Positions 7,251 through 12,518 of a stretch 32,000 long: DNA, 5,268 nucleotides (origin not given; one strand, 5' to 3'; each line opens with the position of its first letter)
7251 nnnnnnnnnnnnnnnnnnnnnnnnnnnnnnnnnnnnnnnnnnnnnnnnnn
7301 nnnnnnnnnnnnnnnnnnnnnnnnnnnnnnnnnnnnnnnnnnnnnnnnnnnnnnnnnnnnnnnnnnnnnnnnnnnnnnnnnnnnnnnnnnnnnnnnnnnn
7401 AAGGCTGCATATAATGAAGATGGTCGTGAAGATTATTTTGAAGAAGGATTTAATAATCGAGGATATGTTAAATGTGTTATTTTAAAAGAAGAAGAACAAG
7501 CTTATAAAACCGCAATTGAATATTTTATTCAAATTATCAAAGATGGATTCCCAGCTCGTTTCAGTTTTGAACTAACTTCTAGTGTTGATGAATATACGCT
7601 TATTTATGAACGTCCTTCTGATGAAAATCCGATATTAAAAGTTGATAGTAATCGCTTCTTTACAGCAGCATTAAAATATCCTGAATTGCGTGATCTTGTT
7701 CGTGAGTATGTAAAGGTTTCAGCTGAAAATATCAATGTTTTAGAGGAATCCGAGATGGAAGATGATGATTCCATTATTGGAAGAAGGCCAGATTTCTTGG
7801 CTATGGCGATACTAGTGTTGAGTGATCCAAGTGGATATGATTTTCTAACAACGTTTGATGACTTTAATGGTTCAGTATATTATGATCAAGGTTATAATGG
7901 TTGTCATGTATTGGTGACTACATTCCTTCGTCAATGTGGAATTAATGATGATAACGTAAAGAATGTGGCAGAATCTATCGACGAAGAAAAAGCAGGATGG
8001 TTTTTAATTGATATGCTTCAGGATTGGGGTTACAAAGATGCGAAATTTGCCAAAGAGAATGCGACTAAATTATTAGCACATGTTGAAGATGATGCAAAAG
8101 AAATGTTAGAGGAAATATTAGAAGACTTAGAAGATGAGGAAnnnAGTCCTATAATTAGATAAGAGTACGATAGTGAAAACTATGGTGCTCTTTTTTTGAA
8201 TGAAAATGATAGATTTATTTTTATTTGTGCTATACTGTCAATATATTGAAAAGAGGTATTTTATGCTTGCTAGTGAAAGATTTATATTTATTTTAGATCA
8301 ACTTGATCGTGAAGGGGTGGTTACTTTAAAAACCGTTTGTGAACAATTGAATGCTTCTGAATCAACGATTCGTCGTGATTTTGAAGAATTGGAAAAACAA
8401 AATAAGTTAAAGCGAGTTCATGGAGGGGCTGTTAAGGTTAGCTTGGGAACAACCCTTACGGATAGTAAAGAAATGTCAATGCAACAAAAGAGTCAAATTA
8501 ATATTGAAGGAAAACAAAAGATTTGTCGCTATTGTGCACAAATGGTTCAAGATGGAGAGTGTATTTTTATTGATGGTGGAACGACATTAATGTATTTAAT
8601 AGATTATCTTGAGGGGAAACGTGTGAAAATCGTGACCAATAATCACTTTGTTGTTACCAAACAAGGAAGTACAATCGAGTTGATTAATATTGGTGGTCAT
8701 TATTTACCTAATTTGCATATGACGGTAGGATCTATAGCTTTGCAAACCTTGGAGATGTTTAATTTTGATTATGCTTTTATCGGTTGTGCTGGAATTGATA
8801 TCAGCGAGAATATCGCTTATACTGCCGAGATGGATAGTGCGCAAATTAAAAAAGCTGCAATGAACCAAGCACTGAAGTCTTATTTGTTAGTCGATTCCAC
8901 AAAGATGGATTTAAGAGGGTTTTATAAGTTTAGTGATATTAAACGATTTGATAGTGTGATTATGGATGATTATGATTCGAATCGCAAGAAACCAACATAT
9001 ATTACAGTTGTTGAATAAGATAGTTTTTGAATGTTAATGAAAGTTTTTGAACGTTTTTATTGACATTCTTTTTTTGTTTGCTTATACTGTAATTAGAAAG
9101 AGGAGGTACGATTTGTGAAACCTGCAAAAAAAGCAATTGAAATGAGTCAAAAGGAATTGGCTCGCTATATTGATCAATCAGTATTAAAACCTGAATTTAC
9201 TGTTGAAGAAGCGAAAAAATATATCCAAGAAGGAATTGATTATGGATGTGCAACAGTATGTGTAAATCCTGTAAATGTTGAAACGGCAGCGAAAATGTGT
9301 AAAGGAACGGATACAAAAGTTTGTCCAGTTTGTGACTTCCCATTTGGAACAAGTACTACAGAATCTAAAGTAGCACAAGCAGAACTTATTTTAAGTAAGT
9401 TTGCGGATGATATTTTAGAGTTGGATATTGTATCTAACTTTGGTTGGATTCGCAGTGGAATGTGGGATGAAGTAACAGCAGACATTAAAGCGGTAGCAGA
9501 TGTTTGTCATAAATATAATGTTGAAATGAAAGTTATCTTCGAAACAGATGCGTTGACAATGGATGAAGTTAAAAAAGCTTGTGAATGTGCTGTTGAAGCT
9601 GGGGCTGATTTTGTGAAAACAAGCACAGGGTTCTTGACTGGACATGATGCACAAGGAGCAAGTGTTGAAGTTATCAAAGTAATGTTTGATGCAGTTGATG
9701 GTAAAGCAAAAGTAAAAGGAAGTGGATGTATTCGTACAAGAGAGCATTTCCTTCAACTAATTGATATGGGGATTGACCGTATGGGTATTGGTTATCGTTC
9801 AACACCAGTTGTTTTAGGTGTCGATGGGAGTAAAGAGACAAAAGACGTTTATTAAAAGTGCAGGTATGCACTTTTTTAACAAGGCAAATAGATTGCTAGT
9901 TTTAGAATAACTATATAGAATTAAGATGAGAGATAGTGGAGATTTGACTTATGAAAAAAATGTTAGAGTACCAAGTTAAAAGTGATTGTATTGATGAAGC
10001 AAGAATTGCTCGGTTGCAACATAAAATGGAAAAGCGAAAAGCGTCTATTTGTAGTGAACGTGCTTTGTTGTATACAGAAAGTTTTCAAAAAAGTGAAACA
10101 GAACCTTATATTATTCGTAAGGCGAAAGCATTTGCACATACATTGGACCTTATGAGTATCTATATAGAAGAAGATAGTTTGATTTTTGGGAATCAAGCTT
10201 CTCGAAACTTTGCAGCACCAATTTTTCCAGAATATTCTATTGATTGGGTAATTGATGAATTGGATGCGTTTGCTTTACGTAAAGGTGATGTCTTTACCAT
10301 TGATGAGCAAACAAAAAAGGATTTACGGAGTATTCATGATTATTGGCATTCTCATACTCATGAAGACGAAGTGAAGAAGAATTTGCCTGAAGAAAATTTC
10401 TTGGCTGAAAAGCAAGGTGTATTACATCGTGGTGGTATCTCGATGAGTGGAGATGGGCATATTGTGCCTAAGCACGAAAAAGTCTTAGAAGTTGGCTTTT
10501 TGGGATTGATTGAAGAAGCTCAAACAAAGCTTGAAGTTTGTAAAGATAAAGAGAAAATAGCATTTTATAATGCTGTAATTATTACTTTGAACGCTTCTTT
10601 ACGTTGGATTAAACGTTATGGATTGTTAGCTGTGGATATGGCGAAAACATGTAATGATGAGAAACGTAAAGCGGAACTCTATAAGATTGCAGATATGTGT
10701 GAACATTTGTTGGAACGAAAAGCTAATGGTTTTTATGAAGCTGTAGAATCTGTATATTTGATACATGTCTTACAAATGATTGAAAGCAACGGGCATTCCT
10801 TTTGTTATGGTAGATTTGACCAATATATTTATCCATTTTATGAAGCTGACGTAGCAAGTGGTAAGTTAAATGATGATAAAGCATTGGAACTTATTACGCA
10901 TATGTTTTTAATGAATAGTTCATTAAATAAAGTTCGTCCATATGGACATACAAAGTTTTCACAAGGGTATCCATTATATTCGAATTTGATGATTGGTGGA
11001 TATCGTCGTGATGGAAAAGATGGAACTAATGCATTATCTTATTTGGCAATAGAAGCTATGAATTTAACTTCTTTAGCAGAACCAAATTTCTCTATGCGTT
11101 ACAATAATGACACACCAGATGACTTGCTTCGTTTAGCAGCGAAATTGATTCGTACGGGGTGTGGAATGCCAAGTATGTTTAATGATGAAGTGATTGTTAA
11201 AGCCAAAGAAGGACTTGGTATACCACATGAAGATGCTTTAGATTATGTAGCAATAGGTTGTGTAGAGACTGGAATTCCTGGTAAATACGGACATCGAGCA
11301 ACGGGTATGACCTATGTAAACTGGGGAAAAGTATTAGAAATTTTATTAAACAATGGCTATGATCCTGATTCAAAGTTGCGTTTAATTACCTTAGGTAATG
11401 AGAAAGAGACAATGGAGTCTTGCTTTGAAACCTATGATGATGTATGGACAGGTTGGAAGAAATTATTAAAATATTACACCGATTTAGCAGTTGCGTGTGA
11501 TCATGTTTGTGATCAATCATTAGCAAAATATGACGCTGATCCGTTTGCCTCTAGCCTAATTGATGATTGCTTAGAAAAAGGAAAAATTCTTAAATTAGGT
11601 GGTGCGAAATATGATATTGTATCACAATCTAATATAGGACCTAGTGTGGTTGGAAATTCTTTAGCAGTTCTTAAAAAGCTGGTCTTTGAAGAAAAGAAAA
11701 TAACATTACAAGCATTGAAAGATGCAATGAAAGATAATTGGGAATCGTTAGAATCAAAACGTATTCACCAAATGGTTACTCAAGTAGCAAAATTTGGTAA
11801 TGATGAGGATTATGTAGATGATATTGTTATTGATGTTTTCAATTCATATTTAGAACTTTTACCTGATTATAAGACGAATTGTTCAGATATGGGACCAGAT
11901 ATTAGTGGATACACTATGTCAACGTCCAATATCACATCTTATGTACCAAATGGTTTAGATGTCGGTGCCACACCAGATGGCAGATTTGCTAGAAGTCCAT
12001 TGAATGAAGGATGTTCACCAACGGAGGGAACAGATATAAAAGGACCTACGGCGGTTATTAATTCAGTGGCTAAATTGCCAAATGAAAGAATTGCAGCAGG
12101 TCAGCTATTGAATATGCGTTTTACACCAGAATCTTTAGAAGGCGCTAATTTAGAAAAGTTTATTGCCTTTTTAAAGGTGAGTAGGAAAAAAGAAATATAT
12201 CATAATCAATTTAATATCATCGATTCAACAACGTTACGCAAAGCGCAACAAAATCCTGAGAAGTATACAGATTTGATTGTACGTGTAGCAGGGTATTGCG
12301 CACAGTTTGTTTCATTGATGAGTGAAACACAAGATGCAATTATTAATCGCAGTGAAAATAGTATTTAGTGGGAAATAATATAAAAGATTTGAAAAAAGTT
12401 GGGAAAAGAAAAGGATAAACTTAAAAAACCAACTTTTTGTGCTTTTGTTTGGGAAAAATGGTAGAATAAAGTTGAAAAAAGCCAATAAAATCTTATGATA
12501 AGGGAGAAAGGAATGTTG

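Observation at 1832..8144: Tandem pair of giant WGR-domain proteins of unknown function embedded among sugar genes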

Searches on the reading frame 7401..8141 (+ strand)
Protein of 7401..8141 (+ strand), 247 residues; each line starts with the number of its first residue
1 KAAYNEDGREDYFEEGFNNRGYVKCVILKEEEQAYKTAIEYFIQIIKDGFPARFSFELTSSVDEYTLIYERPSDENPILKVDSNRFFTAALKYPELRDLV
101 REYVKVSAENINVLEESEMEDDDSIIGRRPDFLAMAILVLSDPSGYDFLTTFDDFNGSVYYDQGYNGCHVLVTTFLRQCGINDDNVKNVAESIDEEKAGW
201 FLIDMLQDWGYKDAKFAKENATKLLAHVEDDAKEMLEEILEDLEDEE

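Call 58: search_protein_families(library=pfam, proteins=[window:7401-8141:+], max_evalue=10)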
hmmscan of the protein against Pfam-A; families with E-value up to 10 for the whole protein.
window:7401-8141:+ (247 aa): 2 families
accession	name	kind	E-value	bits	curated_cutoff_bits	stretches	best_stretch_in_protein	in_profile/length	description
PF19635.4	DUF6138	-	1e-12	48.1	25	1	23-117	324-411/551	Family of unknown function (DUF6138)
PF06897.17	DUF1269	-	0.097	13.5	26.9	1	175-240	34-99/100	Protein of unknown function (DUF1269)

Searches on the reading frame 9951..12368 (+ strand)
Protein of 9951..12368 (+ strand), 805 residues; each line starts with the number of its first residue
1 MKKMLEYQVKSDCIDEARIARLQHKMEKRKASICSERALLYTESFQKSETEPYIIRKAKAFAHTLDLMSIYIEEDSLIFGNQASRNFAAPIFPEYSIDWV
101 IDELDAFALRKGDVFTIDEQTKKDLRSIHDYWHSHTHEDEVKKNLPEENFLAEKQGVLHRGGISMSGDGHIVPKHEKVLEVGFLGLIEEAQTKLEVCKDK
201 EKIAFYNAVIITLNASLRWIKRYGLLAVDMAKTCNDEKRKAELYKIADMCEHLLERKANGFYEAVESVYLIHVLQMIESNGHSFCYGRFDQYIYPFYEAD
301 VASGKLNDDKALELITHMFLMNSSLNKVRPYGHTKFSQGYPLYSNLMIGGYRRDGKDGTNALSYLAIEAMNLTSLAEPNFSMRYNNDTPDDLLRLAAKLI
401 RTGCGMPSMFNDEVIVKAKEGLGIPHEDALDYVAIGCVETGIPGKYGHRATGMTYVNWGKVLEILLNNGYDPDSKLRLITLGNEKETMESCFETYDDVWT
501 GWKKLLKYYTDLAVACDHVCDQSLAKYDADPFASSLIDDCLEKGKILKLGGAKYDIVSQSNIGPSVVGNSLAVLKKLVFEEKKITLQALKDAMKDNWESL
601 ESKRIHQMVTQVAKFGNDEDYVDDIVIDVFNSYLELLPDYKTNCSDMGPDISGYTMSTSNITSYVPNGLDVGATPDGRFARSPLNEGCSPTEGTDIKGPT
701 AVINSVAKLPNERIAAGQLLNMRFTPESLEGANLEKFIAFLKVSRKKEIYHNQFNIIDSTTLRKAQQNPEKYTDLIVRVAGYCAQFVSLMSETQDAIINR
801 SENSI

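Call 6: search_protein_families(library=pfam, proteins=[window:9951-12368:+], max_evalue=0.01)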
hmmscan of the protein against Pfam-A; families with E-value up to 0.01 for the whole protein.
window:9951-12368:+ (805 aa): 3 families
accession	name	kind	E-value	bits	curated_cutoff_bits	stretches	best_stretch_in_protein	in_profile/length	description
PF02901.20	PFL-like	-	1.2e-186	622.6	24.3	1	18-666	4-645/647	Pyruvate formate lyase-like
PF01228.26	Gly_radical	-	8.1e-28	97.5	22.2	1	685-787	2-106/106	Glycine radical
PF11230.13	YjjI-like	-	0.0024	16.7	23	1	365-418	151-204/485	Glycyl radical enzyme YjjI-like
